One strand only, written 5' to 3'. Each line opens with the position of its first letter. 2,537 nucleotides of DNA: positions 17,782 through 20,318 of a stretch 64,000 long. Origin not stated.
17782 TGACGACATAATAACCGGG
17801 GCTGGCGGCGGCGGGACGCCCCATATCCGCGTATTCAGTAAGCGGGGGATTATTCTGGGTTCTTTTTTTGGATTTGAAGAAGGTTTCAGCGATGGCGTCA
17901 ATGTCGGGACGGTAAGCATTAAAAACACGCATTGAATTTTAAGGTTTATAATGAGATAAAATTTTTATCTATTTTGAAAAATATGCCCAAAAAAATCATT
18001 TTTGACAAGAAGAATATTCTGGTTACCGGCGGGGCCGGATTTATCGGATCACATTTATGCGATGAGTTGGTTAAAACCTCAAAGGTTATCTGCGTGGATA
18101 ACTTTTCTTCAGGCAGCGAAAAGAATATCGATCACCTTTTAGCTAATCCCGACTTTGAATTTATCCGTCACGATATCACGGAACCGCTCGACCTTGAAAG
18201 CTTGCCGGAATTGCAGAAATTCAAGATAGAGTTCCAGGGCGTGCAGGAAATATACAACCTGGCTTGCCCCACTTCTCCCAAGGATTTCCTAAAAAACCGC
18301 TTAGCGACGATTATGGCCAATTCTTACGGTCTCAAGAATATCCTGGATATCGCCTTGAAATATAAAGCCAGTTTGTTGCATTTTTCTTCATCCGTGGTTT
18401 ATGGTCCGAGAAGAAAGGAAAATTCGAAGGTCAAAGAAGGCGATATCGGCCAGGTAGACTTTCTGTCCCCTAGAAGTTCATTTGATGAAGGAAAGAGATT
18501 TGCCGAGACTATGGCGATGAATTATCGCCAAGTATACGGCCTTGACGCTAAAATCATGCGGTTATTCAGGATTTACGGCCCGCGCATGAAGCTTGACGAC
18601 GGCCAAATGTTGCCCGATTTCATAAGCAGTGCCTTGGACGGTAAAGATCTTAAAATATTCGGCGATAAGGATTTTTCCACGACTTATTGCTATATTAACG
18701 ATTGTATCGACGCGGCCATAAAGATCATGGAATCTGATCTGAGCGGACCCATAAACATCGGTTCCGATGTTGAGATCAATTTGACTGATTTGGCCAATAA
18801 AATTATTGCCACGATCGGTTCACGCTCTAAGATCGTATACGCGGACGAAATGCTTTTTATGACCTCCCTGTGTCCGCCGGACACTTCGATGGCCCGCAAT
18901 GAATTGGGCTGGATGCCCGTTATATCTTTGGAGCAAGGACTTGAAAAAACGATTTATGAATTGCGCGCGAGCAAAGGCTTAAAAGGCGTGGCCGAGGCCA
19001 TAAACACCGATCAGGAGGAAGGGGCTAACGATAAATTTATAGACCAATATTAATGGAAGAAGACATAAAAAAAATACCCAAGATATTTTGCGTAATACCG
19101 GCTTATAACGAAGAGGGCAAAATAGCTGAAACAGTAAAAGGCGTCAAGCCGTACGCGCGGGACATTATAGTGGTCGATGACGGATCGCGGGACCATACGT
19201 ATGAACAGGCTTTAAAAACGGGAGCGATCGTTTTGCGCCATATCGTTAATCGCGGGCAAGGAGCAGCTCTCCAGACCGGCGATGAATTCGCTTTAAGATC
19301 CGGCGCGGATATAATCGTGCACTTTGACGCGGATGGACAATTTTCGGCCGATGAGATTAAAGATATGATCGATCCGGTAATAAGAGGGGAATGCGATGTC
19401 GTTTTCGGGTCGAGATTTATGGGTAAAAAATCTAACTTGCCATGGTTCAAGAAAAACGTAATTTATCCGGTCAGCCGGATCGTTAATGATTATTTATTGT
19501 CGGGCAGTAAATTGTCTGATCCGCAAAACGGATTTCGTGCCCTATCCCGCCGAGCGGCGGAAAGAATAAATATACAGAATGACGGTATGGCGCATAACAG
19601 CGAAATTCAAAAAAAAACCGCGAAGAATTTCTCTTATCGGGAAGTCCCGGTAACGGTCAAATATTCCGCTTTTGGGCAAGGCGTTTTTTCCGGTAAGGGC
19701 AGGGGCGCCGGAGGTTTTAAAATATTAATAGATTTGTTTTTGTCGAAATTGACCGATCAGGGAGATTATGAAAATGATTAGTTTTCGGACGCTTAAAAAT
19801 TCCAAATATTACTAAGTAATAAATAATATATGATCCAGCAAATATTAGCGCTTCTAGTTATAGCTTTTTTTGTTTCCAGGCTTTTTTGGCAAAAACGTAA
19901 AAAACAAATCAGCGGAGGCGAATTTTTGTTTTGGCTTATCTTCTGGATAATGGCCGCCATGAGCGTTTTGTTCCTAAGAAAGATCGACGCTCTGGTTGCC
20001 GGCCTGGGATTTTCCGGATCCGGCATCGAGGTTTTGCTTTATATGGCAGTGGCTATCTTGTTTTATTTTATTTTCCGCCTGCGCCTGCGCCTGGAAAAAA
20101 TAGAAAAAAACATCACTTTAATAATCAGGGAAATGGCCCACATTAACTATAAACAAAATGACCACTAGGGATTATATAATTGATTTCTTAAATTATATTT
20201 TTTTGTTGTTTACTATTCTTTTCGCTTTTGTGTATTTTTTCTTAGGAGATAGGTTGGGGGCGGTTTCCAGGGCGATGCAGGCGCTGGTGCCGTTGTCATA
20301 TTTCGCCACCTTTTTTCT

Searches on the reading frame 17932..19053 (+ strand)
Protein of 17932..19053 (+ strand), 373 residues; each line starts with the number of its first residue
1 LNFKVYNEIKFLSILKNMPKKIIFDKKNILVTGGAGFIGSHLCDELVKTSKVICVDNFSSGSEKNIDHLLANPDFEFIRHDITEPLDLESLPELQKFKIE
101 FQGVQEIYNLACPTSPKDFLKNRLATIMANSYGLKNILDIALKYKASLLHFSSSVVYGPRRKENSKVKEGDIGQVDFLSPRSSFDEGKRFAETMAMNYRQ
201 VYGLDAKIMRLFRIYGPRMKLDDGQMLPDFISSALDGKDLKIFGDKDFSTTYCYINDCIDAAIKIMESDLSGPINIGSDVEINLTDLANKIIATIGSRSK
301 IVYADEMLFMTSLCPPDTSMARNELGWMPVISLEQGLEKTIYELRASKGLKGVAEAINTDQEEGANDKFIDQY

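Call 27: search_protein_families(library=pfam, proteins=[window:17932-19053:+])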
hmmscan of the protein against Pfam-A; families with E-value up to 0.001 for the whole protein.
window:17932-19053:+ (373 aa): 7 families
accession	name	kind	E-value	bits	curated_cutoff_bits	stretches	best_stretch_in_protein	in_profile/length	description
PF01370.27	Epimerase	-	2.8e-41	142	20.9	1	29-277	1-240/240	NAD dependent epimerase/dehydratase family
PF16363.11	GDP_Man_Dehyd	-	1.5e-38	133.6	27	1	30-340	1-332/332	GDP-mannose 4,6 dehydratase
PF01073.25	3Beta_HSD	-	4.9e-10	39.3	22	1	30-256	1-219/280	3-beta hydroxysteroid dehydrogenase/isomerase family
PF07993.18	NAD_binding_4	-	1.7e-08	34.4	20.1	1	104-217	89-210/258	Male sterility protein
PF04321.23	RmlD_sub_bind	-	3.7e-06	26.7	27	1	28-302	2-238/287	RmlD substrate binding domain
PF02719.21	Polysacc_synt_2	-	3.3e-05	23.7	20.2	0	29-146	1-120/293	Polysaccharide biosynthesis protein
PF00106.31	adh_short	-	0.00038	20.4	26.6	1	27-107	1-81/195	short chain dehydrogenase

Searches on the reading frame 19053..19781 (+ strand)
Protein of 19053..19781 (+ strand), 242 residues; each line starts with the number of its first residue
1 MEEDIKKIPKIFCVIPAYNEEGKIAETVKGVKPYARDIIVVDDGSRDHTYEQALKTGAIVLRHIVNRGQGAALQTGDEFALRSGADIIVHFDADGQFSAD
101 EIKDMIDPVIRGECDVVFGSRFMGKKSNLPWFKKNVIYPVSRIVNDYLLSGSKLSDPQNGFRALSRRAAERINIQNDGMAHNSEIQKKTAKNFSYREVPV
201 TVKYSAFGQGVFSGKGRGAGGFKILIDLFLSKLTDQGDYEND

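Call 27: search_protein_families(library=pfam, proteins=[window:19053-19781:+])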
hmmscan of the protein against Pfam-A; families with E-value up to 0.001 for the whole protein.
window:19053-19781:+ (242 aa): 1 family
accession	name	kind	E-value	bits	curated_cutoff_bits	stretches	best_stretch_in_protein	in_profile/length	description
PF00535.33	Glycos_transf_2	-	1.3e-23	84.2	23.3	1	14-171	3-166/168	Glycosyl transferase family 2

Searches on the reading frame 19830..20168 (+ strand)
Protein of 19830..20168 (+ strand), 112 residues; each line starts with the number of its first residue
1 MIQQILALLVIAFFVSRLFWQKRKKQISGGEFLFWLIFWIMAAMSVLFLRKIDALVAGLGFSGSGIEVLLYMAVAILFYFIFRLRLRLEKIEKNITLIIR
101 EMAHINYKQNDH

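Call 27: search_protein_families(library=pfam, proteins=[window:19830-20168:+])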
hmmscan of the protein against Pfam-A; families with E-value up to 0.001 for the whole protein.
window:19830-20168:+ (112 aa): 1 family
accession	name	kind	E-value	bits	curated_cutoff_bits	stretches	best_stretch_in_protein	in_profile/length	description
PF10066.14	DUF2304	-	1.3e-14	54.8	25.5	1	3-103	2-101/106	Uncharacterized conserved protein (DUF2304)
